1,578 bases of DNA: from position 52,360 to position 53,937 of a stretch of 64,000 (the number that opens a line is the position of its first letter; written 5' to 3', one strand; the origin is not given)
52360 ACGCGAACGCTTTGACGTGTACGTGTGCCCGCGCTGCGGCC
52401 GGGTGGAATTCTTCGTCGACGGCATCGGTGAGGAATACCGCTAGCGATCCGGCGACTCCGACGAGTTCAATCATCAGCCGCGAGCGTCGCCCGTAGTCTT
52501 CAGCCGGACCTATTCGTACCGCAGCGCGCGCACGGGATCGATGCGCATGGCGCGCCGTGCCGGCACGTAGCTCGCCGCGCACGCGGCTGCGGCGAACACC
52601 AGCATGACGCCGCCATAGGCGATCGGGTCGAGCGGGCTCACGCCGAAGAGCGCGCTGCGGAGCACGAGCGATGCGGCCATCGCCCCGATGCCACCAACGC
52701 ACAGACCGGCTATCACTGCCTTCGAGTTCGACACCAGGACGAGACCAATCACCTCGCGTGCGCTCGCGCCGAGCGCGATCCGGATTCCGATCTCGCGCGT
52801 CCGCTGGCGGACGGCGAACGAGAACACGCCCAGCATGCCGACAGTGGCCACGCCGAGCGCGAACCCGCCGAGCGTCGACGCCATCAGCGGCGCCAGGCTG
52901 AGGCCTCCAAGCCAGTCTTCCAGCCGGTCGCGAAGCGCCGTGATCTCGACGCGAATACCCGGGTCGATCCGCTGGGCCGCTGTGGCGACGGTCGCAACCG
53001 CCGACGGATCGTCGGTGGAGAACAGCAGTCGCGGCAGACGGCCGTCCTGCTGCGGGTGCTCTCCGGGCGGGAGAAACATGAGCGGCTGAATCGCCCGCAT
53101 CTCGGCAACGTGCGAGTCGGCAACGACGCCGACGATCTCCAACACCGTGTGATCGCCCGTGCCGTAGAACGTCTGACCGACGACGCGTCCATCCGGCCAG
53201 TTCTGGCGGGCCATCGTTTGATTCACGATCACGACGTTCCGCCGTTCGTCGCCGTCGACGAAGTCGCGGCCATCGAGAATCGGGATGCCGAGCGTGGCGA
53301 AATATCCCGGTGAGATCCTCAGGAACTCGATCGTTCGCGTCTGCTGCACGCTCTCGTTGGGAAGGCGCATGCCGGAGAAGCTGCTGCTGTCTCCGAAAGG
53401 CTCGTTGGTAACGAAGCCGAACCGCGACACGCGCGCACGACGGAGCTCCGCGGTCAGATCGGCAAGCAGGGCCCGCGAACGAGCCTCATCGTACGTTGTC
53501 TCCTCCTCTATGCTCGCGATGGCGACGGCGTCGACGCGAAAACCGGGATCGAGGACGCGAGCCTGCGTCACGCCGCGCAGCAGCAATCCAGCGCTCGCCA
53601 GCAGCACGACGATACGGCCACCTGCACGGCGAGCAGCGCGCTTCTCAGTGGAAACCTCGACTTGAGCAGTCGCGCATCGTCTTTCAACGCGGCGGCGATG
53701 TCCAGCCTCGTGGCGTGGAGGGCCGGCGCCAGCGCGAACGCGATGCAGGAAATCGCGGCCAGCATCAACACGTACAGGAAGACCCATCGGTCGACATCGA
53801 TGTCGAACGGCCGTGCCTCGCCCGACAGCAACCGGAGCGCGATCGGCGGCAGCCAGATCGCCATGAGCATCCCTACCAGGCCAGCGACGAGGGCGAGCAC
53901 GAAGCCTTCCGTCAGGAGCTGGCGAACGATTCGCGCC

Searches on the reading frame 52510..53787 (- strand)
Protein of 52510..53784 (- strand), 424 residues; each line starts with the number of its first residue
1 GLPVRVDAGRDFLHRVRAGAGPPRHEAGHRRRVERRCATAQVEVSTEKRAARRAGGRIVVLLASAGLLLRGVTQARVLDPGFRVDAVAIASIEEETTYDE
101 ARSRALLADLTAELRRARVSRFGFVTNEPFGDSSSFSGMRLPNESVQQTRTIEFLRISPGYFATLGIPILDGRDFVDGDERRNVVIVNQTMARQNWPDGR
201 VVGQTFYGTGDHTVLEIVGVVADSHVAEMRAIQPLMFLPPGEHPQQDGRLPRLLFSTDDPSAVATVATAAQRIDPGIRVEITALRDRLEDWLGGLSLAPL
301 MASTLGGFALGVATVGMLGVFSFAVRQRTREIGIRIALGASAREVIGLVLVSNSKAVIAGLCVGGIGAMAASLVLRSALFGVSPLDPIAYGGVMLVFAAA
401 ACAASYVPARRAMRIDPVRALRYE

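Call 70: find_encoding_contigs(protein=window:52510-53784:-, flank=10000, max_places=1)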
Protein window:52510-53784:- (424 aa): no gene with exactly this product is on record in the collection.

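Call 72: find_encoding_contigs(protein=window:52513-53787:-, flank=10000, max_places=1)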
Protein window:52513-53787:- (425 aa): no gene with exactly this product is on record in the collection.
